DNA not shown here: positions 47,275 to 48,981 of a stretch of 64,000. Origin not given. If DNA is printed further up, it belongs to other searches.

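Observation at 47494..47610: Second VR-like block (paralog C), one codon shorter than block B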

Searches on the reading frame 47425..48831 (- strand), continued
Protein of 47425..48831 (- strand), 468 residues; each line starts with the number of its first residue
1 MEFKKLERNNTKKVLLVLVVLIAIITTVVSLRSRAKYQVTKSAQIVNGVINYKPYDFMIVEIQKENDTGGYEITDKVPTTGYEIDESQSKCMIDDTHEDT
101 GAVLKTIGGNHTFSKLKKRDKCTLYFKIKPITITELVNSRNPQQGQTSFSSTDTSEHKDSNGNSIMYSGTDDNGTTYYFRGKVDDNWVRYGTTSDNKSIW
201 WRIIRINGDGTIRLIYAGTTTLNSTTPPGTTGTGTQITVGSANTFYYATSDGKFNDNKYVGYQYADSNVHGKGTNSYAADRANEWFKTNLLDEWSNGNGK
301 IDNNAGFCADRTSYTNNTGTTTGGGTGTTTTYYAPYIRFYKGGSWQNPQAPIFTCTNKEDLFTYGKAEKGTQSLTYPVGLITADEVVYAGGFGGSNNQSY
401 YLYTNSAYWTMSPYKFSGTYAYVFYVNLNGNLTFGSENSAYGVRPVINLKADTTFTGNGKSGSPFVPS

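Call 93: find_encoding_contigs(protein=P0149, flank=10000, max_places=3)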
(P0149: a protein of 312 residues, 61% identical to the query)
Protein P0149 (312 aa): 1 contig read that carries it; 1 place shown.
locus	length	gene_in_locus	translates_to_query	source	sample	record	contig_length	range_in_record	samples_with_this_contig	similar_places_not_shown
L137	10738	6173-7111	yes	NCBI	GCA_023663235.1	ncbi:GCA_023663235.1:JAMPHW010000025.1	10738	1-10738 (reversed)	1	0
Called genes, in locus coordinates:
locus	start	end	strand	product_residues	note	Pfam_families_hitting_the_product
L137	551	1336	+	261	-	PF00142:Fer4_NifH, PF01656:CbiA, PF02374:ArsA_ATPase (weak), PF06564:CBP_BcsQ (weak), PF09140:MipZ (weak), PF10609:ParA (weak), PF13614:AAA_31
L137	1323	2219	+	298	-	PF02195:ParB_N, PF17762:HTH_ParB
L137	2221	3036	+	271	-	PF21088:MS_channel_1st, PF00924:MS_channel_2nd, PF21082:MS_channel_3rd (faint)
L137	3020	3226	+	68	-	PF06107:DUF951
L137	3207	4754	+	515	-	PF03806:ABG_transport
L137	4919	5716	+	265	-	-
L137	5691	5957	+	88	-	-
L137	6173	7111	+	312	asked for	PF00078:RVT_1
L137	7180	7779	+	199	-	-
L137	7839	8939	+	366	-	PF01926:MMR_HSR1, PF02421:FeoB_N, PF06071:YchF-GTPase_C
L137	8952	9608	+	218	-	-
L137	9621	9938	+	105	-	-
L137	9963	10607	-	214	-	PF01027:Bax1-I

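Call 94: predict_structure(alignment_id=A2)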
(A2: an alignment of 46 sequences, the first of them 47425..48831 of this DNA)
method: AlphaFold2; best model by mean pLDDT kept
length: 468 residues; sequences in the alignment: 46
mean_pLDDT: 87.3   pTM: 0.79
mean pLDDT of the five models: 87.3, 86.1, 85.9, 84.6, 83.1
residues with pLDDT >= 90: 314; 70-90: 106; 50-70: 17; < 50: 31
segments of 3 or more residues with pLDDT < 50: 1-8, 32-51
pLDDT, mean of each block of 10 residues (from residue 1): 39 67 73 39 36 63 82 86 90 89 84 86 90 87 94 94 94 96 96 94 96 97 91 92 94 87 90 92 96 78 93 95 92 97 94 94 93 96 97 95 97 95 97 95 97 91 91
secondary structure, 60 per line:
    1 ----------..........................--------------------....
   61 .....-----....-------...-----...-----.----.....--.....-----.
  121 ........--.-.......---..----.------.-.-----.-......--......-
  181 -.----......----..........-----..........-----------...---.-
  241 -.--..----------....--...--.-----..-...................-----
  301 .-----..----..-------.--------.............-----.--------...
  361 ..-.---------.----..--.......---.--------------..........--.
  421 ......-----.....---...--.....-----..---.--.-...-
elements in order: H11-36 E57-65 E71-74 E82-84 E90-92 E103-107 E110-114 E120-128 H133-139 E166-171 E174-179 E187-192 E197-206 E212-221 H257-260 E263-265 H277-295 E331-333 H334-343 H383-389 E408-417 E420-426 E432-436 E440-442 E445-449 E465-467

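Call 95: find_encoding_contigs(protein=P0001, flank=10000, max_places=4)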
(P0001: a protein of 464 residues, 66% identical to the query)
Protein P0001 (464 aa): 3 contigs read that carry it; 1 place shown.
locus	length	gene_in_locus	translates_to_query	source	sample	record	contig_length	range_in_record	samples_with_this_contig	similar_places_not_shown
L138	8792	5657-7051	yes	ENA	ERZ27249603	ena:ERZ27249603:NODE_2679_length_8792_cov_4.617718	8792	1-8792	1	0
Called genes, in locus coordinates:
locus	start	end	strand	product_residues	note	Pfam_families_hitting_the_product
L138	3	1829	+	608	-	?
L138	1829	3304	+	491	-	PF01266:DAO (faint), PF01593:Amino_oxidase, PF07992:Pyr_redox_2 (faint), PF13450:NAD_binding_8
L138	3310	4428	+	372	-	PF00970:FAD_binding_6, PF00175:NAD_binding_1, PF00111:Fer2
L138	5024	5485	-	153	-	PF12844:HTH_19 (weak), PF15731:MqsA_antitoxin (faint), PF01381:HTH_3, PF13443:HTH_26 (faint), PF13560:HTH_31, PF01381:HTH_3, PF12844:HTH_19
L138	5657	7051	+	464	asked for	PF19789:DUF6273 (weak)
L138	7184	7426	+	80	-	PF07873:YabP (weak)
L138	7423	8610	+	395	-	PF06898:YqfD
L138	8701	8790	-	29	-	?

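Call 100: fold_search(model_id=the predicted structure, library=pdb)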
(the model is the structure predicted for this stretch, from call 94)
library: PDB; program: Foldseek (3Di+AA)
matches with E <= 10: 140; with E <= 0.001: 0
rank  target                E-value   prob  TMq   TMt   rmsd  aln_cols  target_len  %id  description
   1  5aoh_B                2.6e-01  0.25  0.13  0.22  10.5       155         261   12  Crystal Structure of CarF (released 2017-01-25)
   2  5aoh_A                3.6e-01  0.30  0.13  0.21   7.0       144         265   12  Crystal Structure of CarF (released 2017-01-25)
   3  8fl0_NJ               1.0e+00  0.03  0.08  0.08  14.2       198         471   13  Human nucleolar pre-60S ribosomal subunit (State H) (released 2023-07-12)
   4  7kcl_B                1.3e+00  0.03  0.07  0.06   9.2        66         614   15  Full-length human mitochondrial Hsp90 (TRAP1) in complex with SdhB in the presence of AMP-PNP (released 2021-10-13)
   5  6m48_A                1.5e+00  0.01  0.07  0.05  17.1       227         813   13  Crystal structure of pilus adhesin, SpaC from Lactobacillus rhamnosus GG - P21212 form (released 2020-07-29)
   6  1a7c_A                2.0e+00  0.02  0.08  0.09  13.9       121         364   11  HUMAN PLASMINOGEN ACTIVATOR INHIBITOR TYPE-1 IN COMPLEX WITH A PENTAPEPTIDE (released 1999-03-23)
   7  4s3p_B                2.0e+00  0.02  0.07  0.05  16.3       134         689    7  Amylomaltase MalQ from Escherichia coli, apo structure (released 2015-07-08)
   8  6x5w_A                2.1e+00  0.01  0.06  0.05  30.1       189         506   12  Peptide-bound structure of Marinomonas primoryensis peptide-binding domain (released 2021-09-01)
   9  4gq2_M                2.3e+00  0.01  0.06  0.03  14.3        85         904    9  S. pombe Nup120-Nup37 complex (released 2012-10-03)
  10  9a1m_R                2.3e+00  0.01  0.06  0.03  14.3        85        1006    9  Integrative model of the nuclear pore complex from Schizosaccharomyces pombe (released 2021-11-12)
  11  7r70_B                2.3e+00  0.01  0.06  0.12  14.8       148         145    7  Crystal Structure of the UbArk2C fusion protein (released 2022-03-09)
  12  5tvw_A                2.5e+00  0.02  0.07  0.06   9.9        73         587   12  Crystal structure of mitochondrial Hsp90 (TRAP1) with ATP in absence of Mg, hemi-hydrolyzed (released 2018-03-14)
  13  4s3p_A                2.5e+00  0.02  0.07  0.05  16.5       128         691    6  Amylomaltase MalQ from Escherichia coli, apo structure (released 2015-07-08)
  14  8opr_A                2.5e+00  0.01  0.07  0.05  16.5       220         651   11  Structure of the EA1 surface layer of Bacillus anthracis (released 2023-11-08)
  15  8q4e_A                2.6e+00  0.10  0.11  0.33   7.3        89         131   13  Structure of Legionella pneumophila Lcl C-terminal domain (released 2023-12-27)
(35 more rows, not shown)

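Call 103: find_encoding_contigs(protein=P0012, flank=10000, max_places=4)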
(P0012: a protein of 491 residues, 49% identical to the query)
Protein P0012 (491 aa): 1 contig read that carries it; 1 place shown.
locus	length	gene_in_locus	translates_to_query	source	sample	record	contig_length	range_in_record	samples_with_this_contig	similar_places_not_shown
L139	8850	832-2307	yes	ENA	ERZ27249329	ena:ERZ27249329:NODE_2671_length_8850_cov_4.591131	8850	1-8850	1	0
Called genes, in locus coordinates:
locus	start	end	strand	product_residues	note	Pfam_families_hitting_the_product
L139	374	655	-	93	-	PF01381:HTH_3 (weak)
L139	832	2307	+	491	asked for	-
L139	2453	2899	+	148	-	-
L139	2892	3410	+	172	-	-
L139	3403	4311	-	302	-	-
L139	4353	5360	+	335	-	PF13180:PDZ_2, PF05362:Lon_C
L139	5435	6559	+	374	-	PF13181:TPR_8 (faint), PF00515:TPR_1 (weak), PF07719:TPR_2 (weak)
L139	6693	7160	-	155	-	PF00293:NUDIX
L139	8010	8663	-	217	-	-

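Call 106: find_encoding_contigs(protein=P0005, flank=10000, max_places=3)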
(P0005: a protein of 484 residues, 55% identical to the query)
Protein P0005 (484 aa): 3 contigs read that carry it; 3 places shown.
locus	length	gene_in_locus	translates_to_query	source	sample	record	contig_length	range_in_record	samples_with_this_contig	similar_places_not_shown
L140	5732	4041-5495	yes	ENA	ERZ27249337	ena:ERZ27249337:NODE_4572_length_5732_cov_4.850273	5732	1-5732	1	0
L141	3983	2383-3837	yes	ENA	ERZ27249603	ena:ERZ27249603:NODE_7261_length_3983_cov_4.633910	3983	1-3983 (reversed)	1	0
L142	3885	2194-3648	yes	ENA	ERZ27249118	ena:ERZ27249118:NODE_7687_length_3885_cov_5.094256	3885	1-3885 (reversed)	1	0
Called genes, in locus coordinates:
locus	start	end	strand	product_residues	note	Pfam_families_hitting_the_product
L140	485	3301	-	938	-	PF00005:ABC_tran (faint), PF02463:SMC_N (faint), PF03193:RsgA_GTPase (faint), PF13191:AAA_16 (faint), PF13555:AAA_29 (faint), PF20703:nSTAND1 (faint), PF17760:UvrA_inter, PF17755:UvrA_DNA-bind, +1 more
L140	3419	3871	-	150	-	PF12844:HTH_19, PF01381:HTH_3, PF12844:HTH_19, PF13560:HTH_31 (weak), PF01381:HTH_3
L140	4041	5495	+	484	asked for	-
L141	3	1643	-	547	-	?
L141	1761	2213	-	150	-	PF12844:HTH_19, PF01381:HTH_3, PF12844:HTH_19, PF13560:HTH_31 (weak), PF01381:HTH_3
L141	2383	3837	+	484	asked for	-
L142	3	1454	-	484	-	?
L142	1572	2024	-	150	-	PF12844:HTH_19, PF01381:HTH_3, PF12844:HTH_19, PF13560:HTH_31 (weak), PF01381:HTH_3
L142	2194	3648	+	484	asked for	-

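Call 107: find_encoding_contigs(protein=P0007, flank=10000, max_places=3)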
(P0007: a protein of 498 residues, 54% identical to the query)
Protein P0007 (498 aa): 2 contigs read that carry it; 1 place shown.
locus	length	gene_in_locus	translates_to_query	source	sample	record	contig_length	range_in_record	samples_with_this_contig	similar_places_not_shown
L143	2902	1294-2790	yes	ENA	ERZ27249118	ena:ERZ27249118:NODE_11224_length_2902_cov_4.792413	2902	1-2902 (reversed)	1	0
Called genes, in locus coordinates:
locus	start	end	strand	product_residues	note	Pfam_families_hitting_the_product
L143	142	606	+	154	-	PF01797:Y1_Tnp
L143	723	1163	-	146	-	PF12844:HTH_19, PF13443:HTH_26 (faint), PF13560:HTH_31 (weak), PF01381:HTH_3, PF12844:HTH_19, PF01381:HTH_3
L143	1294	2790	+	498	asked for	-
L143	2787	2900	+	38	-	?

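Call 109: fold_search(model_id=the predicted structure, library=viral)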
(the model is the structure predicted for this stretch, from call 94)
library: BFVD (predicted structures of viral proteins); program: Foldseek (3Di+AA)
matches with E <= 10: 197; with E <= 0.001: 7
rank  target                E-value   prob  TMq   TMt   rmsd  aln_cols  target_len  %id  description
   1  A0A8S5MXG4            2.1e-05  0.95  0.23  0.18  23.7       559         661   10  DUF6273 domain-containing protein [Siphoviridae sp. ct91l7]
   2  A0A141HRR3            1.5e-04  0.99  0.24  0.09  13.1       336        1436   13  (no name in the UniProt tables at hand)
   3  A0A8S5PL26            3.0e-04  0.99  0.27  0.26  13.9       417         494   10  DUF6273 domain-containing protein [Siphoviridae sp. ctOSJ35]
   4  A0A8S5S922            4.0e-04  0.28  0.13  0.09  27.9       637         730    9  Tail-collar fiber protein [Caudovirales sp. ctTVN2]
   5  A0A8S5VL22            5.3e-04  0.96  0.25  0.17  13.4       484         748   10  (no name in the UniProt tables at hand)
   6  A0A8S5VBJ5            6.0e-04  0.98  0.24  0.39  16.9       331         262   12  ATP-binding sugar transporter [Myoviridae sp. ctbEa13]
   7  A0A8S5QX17            6.7e-04  0.98  0.22  0.18  12.1       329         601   10  Concanavalin A-like lectin/glucanase superfamily protein [Siphoviridae sp. ctcuE16]
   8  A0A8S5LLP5            1.3e-03  1.00  0.30  0.20   5.9       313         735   11  Interferon alpha/beta receptor 1, Interferon I interferon signaling complex [Siphoviridae sp. ctvok7]
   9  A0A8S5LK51            1.3e-03  1.00  0.30  0.36   6.3       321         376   11  DUF6273 domain-containing protein [Siphoviridae sp. ctnhN1]
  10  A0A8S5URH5            5.1e-03  0.99  0.25  0.35   7.6       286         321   10  Uncharacterized protein [Myoviridae sp. ctsIb3]
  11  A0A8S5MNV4            5.4e-03  0.97  0.26  0.52   9.3       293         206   10  DUF6273 domain-containing protein [Myoviridae sp. ctI7W9]
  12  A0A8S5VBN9            7.6e-03  0.89  0.20  0.28   9.4       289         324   12  DUF6273 domain-containing protein [Myoviridae sp. ctbEa13]
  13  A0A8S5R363            2.2e-02  0.35  0.13  0.27  16.7       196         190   14  DUF6273 domain-containing protein [Siphoviridae sp. ct6d71]
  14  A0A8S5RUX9            2.6e-02  0.96  0.12  0.10   7.8        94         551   21  (no name in the UniProt tables at hand)
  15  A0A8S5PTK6            2.8e-02  0.87  0.24  0.25   7.8       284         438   11  Uncharacterized protein [Myoviridae sp. ctzS633]
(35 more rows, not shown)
